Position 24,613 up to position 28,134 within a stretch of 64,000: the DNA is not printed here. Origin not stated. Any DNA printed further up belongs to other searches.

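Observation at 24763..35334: A B12-dependent self-sufficient reductive dehalogenase is the last gene of a form-II CODH-like molybdo-hydroxylase operon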

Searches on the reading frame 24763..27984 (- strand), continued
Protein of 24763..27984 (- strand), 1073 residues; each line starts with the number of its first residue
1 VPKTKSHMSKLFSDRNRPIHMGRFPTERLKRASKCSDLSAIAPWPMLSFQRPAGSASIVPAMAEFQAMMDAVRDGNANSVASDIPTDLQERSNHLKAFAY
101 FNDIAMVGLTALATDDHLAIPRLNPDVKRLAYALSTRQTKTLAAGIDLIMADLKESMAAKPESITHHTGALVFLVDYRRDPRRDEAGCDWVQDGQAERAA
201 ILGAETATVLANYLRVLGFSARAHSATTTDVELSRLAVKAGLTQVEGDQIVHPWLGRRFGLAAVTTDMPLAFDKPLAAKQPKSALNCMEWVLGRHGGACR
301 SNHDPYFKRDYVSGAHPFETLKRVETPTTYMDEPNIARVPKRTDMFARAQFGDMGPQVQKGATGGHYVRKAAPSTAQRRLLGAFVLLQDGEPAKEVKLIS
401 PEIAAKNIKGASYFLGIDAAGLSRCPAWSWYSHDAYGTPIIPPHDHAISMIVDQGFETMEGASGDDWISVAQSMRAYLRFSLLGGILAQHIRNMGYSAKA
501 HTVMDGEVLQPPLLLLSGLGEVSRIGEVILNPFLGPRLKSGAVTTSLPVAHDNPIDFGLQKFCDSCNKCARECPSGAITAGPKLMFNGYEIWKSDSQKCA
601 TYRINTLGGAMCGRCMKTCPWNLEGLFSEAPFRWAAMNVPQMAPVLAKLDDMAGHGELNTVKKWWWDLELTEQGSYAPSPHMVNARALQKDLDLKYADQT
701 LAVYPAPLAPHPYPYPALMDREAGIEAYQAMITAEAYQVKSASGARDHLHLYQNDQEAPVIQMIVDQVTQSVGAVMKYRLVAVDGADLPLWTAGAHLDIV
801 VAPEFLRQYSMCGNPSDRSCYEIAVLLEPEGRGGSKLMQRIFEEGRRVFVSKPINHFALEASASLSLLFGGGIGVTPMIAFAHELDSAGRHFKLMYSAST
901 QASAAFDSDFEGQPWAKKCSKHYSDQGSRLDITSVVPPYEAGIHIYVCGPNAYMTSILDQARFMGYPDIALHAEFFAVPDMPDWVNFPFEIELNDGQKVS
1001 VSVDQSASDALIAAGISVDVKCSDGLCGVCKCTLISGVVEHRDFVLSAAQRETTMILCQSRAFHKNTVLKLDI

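Call 19: find_encoding_contigs(protein=P0008, flank=10000, max_places=1)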
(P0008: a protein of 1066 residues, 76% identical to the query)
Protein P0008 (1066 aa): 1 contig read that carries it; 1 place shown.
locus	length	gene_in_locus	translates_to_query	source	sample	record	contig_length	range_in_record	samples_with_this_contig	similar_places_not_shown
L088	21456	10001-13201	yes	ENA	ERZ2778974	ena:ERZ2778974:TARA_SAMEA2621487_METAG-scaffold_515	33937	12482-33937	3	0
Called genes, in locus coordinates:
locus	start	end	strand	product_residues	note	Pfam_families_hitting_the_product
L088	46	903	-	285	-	PF01557:FAA_hydrolase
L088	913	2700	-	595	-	PF00920:ILVD_EDD_N, PF24877:ILV_EDD_C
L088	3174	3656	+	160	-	PF00111:Fer2, PF01799:Fer2_2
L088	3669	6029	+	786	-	PF01315:Ald_Xan_dh_C, PF02738:MoCoBD_1, PF20256:MoCoBD_2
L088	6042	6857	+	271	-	PF00941:FAD_binding_5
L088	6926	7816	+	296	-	PF05496:RuvB_N (faint), PF13401:AAA_22 (weak), PF00004:AAA, PF07726:AAA_3 (faint), PF07728:AAA_5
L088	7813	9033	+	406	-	PF13519:VWA_2 (faint), PF05762:VWA_CoxE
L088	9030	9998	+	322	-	PF02625:XdhC_CoxI, PF13478:XdhC_C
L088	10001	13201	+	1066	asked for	PF12838:Fer4_7, PF13484:Fer4_16, PF00111:Fer2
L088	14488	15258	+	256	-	PF03328:HpcH_HpaI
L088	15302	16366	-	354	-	PF00809:Pterin_bind, PF03599:CdhD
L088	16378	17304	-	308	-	-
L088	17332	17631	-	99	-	PF13769:Virulence_fact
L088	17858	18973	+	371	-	PF02541:Ppx-GppA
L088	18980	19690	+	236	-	PF01728:FtsJ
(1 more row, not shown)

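Call 20: find_encoding_contigs(protein=P0009, flank=10000, max_places=1)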
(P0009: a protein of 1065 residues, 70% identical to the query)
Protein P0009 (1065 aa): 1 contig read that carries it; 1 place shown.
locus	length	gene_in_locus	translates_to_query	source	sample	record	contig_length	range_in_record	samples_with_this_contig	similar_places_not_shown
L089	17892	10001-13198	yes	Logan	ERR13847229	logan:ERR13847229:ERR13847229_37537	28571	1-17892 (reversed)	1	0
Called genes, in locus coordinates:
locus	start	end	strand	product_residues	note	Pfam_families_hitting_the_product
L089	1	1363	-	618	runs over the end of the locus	PF00005:ABC_tran, PF02463:SMC_N (faint), PF03193:RsgA_GTPase (faint), PF12848:ABC_tran_Xtn, PF00005:ABC_tran, PF13304:AAA_21 (weak), PF16326:ABC_tran_CTD (weak)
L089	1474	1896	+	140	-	PF00334:NDK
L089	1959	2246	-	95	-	PF04994:TfoX_C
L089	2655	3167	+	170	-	PF06240:COXG, PF10604:Polyketide_cyc2 (weak)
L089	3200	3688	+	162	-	PF00111:Fer2, PF01799:Fer2_2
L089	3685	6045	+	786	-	PF01315:Ald_Xan_dh_C, PF02738:MoCoBD_1, PF20256:MoCoBD_2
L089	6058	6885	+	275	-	PF00941:FAD_binding_5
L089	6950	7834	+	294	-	PF05496:RuvB_N (faint), PF13401:AAA_22 (weak), PF00004:AAA, PF07726:AAA_3 (faint), PF07728:AAA_5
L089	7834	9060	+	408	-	PF05762:VWA_CoxE, PF13519:VWA_2 (weak)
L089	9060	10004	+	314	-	PF02625:XdhC_CoxI, PF13478:XdhC_C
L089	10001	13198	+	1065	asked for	PF12838:Fer4_7, PF13484:Fer4_16, PF22290:DmmA-like_N (weak), PF00111:Fer2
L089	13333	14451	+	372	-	-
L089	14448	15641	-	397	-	PF06224:AlkZ-like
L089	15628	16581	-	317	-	PF02685:Glucokinase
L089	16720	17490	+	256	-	PF03328:HpcH_HpaI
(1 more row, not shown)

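Call 21: find_encoding_contigs(protein=P0013, flank=10000, max_places=1)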
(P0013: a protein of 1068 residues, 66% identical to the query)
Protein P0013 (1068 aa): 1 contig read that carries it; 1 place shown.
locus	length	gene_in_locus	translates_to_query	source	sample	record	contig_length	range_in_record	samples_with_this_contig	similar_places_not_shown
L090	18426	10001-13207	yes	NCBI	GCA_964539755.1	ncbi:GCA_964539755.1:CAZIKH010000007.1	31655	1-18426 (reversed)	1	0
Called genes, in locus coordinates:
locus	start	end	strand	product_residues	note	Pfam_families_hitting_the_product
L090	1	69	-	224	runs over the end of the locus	PF00149:Metallophos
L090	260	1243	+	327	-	PF01073:3Beta_HSD, PF01370:Epimerase, PF04321:RmlD_sub_bind, PF13460:NAD_binding_10 (faint), PF16363:GDP_Man_Dehyd, PF02719:Polysacc_synt_2, PF07993:NAD_binding_4 (weak)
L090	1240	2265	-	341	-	PF00005:ABC_tran, PF13304:AAA_21 (weak)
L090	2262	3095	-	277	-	PF00528:BPD_transp_1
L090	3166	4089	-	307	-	PF04069:OpuAC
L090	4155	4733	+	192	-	PF00440:TetR_N, PF13977:TetR_C_6, PF17940:TetR_C_31 (weak)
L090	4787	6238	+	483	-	PF00171:Aldedh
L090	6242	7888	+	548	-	PF00732:GMC_oxred_N, PF00890:FAD_binding_2 (faint), PF01266:DAO (faint), PF13450:NAD_binding_8 (faint), PF05199:GMC_oxred_C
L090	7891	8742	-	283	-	PF02311:AraC_binding, PF07883:Cupin_2 (weak), PF14525:AraC_binding_2 (faint), PF12833:HTH_18, PF00165:HTH_AraC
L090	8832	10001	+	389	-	PF01494:FAD_binding_3, PF13450:NAD_binding_8 (faint)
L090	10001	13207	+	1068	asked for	PF12838:Fer4_7, PF13484:Fer4_16 (weak), PF22290:DmmA-like_N (weak), PF00111:Fer2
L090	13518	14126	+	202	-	-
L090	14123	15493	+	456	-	-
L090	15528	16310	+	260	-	PF00685:Sulfotransfer_1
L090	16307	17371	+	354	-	PF01370:Epimerase, PF16363:GDP_Man_Dehyd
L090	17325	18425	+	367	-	?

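Call 43: search_protein_families(library=pfam, proteins=[L060:2829-5021:+, L015:6473-7693:+, L021:7740-9011:+, L075:4651-6006:-, L065:2649-3680:+, L065:3677-4450:+, L081:6254-7894:+, L090:8832-10001:+, L050:13214-14575:-, L070:13256-14461:-], max_evalue=0.00001)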
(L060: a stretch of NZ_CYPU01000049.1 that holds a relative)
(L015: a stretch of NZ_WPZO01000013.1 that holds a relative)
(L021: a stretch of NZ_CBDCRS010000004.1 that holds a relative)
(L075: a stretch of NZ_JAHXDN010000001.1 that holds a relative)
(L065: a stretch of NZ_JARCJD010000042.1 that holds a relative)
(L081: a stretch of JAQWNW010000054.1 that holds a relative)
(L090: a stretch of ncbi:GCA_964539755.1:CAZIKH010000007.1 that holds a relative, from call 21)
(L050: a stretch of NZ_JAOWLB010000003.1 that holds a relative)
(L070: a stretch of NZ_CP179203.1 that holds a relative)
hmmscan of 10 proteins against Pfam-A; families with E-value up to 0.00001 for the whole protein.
L060:2829-5021:+ (730 aa): 3 families
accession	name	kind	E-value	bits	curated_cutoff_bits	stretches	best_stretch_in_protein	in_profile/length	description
PF00676.26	E1_dh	-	2.5e-28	99.4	22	1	40-350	2-296/300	Dehydrogenase E1 component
PF02779.29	Transket_pyr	-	6.4e-23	81.7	27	1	400-571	9-170/174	Transketolase, pyrimidine binding domain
PF02780.25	Transketolase_C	-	1.4e-16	60.9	25.9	1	601-708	2-114/124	Transketolase, C-terminal domain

L015:6473-7693:+ (406 aa): 0 families

L021:7740-9011:+ (423 aa): 2 families
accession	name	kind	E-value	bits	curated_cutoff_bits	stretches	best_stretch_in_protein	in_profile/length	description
PF01266.30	DAO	-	1.3e-63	216.1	27.9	1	29-379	1-352/353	FAD dependent oxidoreductase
PF00890.30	FAD_binding_2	-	5.4e-06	26.3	20.4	1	29-240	1-206/414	FAD binding domain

L075:4651-6006:- (451 aa): 1 family
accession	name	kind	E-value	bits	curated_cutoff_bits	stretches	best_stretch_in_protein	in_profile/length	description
PF06808.19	DctM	-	4.9e-85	286.3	23.8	1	7-444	5-413/413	Tripartite ATP-independent periplasmic transporter, DctM component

L065:2649-3680:+ (343 aa): 1 family
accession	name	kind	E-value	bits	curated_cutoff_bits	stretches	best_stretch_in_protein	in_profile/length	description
PF02626.20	CT_A_B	-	5.2e-63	213.5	25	1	27-282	2-260/261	Carboxyltransferase domain, subdomain A and B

L065:3677-4450:+ (257 aa): 1 family
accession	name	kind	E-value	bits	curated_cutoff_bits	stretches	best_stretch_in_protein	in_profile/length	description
PF03746.21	LamB_YcsF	-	8.3e-98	327.2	22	1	5-242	1-238/239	LamB/YcsF family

L081:6254-7894:+ (546 aa): 3 families
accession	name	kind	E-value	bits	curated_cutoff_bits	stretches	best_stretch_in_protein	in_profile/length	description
PF00884.28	Sulfatase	-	3.1e-43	148.6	25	1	2-384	2-300/301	Sulfatase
PF16347.10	SGSH_C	-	8e-17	62.2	29.3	1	330-488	1-149/154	N-sulphoglucosamine sulphohydrolase, C-terminal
PF01663.27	Phosphodiest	-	9.5e-12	45.6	23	0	4-72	2-67/342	Type I phosphodiesterase / nucleotide pyrophosphatase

L090:8832-10001:+ (389 aa): 1 family
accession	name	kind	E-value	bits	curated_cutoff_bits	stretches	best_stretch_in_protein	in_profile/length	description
PF01494.25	FAD_binding_3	-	4.6e-91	306.1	22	1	2-342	1-349/349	FAD binding domain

L050:13214-14575:- (453 aa): 2 families
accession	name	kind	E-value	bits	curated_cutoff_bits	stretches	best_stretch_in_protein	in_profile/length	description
PF03972.19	MmgE_PrpD_N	-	4.5e-53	180.4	32.1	1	11-244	2-238/244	MmgE/PrpD N-terminal domain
PF19305.4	MmgE_PrpD_C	-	1e-22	81.2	32.1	1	272-425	1-155/173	MmgE/PrpD C-terminal domain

L070:13256-14461:- (401 aa): 1 family
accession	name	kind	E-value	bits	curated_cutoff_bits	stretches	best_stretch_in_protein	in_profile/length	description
PF00871.23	Acetate_kinase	-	6.6e-108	361.3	22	1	13-384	2-391/392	Acetokinase family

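Call 47: find_related_loci(query=A4, collection=metagenome_contigs, flank=10000)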
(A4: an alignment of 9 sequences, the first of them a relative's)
Query A4 (1065 aa) in metagenome_contigs; peptide patterns used: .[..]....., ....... (x = any residue, [..] = any of these).
600 stretches matched a pattern (row limit reached: there are more); 408 encode a relative of the query (tblastn E <= 1e-3); the best 80 are kept; 80 distinct loci.
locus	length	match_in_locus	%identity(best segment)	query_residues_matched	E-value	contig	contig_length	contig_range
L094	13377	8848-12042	71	3-1065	0e+0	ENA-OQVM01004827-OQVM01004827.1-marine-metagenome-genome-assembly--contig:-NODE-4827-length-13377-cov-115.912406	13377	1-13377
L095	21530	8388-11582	71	3-1065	0e+0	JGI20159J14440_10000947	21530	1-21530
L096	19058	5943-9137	72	3-1065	0e+0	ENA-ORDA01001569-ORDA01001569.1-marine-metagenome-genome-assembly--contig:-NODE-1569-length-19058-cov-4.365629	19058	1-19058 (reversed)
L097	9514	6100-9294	70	3-1065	0e+0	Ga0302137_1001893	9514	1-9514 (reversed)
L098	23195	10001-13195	69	3-1065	0e+0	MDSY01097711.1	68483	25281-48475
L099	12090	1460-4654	70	3-1065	0e+0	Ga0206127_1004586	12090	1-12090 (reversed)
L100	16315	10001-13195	70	3-1065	0e+0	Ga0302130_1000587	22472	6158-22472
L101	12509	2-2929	73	92-1065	0e+0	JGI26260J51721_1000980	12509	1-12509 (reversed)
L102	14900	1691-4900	64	1-1065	0e+0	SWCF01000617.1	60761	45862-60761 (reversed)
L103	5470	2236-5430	63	4-1065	0e+0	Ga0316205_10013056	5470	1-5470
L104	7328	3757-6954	63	1-1065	0e+0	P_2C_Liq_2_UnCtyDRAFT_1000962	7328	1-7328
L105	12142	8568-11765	63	1-1065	0e+0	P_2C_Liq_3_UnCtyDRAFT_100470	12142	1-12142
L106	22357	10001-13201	63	1-1065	0e+0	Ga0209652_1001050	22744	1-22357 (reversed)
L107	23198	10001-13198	63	4-1065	0e+0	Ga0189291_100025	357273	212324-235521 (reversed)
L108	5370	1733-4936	63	1-1065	0e+0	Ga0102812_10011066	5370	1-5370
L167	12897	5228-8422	59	3-1065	0e+0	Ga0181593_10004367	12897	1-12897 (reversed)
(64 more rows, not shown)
